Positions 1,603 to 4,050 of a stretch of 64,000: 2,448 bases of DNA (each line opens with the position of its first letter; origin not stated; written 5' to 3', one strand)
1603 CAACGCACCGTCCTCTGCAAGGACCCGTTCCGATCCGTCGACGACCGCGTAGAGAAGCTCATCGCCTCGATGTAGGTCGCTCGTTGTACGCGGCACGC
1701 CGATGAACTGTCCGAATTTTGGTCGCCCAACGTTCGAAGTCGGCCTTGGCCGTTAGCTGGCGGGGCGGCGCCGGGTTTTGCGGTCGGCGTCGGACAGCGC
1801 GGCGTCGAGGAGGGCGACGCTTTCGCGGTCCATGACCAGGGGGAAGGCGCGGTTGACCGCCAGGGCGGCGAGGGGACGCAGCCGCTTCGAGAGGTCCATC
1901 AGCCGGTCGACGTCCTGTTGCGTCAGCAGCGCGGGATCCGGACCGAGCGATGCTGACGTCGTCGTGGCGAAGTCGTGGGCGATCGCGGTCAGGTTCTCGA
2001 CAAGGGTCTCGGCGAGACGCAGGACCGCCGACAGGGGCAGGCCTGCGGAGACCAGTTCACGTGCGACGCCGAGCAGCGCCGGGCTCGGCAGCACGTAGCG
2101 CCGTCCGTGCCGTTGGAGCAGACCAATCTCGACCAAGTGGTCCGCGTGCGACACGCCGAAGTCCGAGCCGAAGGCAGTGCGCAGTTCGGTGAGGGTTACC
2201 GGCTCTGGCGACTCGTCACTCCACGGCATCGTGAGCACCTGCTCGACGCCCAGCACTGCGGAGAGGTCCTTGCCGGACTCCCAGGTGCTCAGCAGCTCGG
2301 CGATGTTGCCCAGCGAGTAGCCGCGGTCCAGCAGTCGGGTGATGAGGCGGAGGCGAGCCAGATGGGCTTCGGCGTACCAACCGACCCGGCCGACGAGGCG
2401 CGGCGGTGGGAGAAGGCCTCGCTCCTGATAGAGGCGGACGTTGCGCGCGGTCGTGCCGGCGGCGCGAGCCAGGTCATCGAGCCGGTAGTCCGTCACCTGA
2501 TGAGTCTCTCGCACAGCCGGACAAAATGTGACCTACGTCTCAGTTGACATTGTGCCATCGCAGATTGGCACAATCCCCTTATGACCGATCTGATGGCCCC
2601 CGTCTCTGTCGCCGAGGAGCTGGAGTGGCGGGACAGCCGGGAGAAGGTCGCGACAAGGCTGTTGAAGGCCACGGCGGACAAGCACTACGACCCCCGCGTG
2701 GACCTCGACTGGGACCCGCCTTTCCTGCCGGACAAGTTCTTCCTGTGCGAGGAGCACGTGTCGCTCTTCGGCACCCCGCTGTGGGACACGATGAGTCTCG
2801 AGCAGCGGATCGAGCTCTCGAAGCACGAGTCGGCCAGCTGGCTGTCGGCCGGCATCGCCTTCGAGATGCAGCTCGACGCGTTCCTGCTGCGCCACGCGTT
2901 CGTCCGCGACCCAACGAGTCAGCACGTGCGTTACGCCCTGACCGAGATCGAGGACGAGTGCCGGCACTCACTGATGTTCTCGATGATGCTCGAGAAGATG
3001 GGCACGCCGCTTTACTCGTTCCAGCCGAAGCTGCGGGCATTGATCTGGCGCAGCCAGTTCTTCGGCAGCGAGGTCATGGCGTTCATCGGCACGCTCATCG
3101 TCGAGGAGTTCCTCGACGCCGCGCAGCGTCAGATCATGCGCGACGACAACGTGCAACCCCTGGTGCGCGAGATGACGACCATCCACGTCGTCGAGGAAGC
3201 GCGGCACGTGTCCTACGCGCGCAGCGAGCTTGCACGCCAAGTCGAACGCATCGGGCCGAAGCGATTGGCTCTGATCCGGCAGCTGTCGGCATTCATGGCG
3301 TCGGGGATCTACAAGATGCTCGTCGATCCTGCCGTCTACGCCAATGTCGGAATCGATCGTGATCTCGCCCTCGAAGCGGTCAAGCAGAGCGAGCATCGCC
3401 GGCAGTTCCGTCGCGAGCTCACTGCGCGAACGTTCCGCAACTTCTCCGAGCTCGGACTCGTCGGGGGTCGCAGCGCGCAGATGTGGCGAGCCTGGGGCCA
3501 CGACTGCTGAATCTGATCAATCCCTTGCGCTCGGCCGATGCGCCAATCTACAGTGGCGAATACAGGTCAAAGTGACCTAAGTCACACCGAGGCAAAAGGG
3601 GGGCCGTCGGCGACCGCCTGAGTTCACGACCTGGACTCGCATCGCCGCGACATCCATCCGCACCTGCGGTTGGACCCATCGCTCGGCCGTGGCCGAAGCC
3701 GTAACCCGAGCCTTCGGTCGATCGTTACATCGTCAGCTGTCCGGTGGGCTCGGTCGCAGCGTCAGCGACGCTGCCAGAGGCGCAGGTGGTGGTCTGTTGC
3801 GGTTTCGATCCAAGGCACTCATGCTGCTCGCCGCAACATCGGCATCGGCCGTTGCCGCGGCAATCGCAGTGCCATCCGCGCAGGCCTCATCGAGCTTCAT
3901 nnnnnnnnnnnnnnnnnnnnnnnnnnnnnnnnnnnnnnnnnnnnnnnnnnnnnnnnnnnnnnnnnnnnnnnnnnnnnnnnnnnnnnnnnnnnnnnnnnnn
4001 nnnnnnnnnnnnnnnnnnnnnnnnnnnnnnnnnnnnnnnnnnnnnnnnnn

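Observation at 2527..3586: Two CRP/FNR-type TGTGA-N6-TCACA sites flanking the diiron oxygenase gene, near an adenylate cyclase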

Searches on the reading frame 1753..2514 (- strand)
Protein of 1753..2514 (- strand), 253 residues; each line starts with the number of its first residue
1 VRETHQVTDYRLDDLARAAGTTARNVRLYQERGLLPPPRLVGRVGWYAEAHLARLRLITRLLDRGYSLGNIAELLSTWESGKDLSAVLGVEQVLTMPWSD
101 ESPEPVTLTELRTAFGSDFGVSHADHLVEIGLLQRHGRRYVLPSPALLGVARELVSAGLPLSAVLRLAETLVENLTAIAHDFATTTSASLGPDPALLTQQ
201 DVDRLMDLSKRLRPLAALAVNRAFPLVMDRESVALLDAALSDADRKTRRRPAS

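Call 3: search_protein_families(library=pfam, proteins=[window:1753-2514:-])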
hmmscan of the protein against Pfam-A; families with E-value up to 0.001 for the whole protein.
window:1753-2514:- (253 aa): 2 families
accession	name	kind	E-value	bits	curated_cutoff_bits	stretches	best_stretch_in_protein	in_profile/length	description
PF13411.12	MerR_1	-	9.3e-20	71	21.6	1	10-76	1-67/69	MerR HTH family regulatory protein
PF00376.29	MerR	-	8.2e-06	26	28.2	1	14-39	4-30/38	MerR family regulatory protein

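Call 47: search_protein_families(library=ncbifam, proteins=[window:1753-2496:-], max_evalue=0.001)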
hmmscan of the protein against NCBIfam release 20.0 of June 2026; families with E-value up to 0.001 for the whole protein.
window:1753-2496:- (247 aa): 11 families
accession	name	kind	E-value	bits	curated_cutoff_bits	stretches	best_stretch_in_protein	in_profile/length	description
TIGR02044.1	CueR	equivalog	2.8e-09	37.1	147.4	1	7-80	4-78/127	Cu(I)-responsive transcriptional regulator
NF010315.0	PRK13752.1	subfamily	6.3e-08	32.8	261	1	9-70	13-75/144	mercury resistance transcriptional regulator MerR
TIGR02051.1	MerR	equivalog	3.2e-07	30.6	150.85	1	7-73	3-70/124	mercury resistance transcriptional regulator MerR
TIGR02043.1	ZntR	equivalog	4.4e-06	26.9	167.95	1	4-70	2-69/131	Zn(2+)-responsive transcriptional regulator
NF007069.0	PRK09514.1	equivalog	6.1e-06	26.3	143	1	4-70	2-69/141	Zn(2+)-responsive transcriptional regulator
NF047375.1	HeatShock_HspR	equivalog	7.3e-06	25.9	105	1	10-78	10-79/92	heat shock protein transcriptional repressor HspR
NF007590.0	PRK10227.1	equivalog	1.1e-05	25.5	244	1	6-80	3-78/135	Cu(I)-responsive transcriptional regulator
TIGR02054.1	MerD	equivalog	1.4e-05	25.6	103.65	1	1-74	1-75/120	mercuric resistance transcriptional repressor MerD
NF050798.1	TF_FtsR_Actino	equivalog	2.7e-05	24.4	150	1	16-156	18-164/223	transcriptional regulator FtsR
TIGR02047.1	CadR-PbrR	equivalog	0.00013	22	151.45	1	5-71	2-69/127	Cd(II)/Pb(II)-responsive transcriptional regulator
NF033783.1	coreg_MerD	equivalog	0.00083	19.8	170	0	1-73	1-74/121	mercury resistance co-regulator MerD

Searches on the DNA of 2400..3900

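Call 15: search_rna_families(source=window, start=2400, end=3900, threshold=evalue, max_evalue=5)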
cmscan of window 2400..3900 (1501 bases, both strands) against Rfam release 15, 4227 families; matches with E-value up to 5: 1.
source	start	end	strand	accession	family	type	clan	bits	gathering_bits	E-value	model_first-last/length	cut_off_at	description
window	2525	2580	+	RF00292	snoTBR5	Gene; snRNA; snoRNA; CD-box;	-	14.3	44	4.2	1-94/94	no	Small nucleolar RNA TBR5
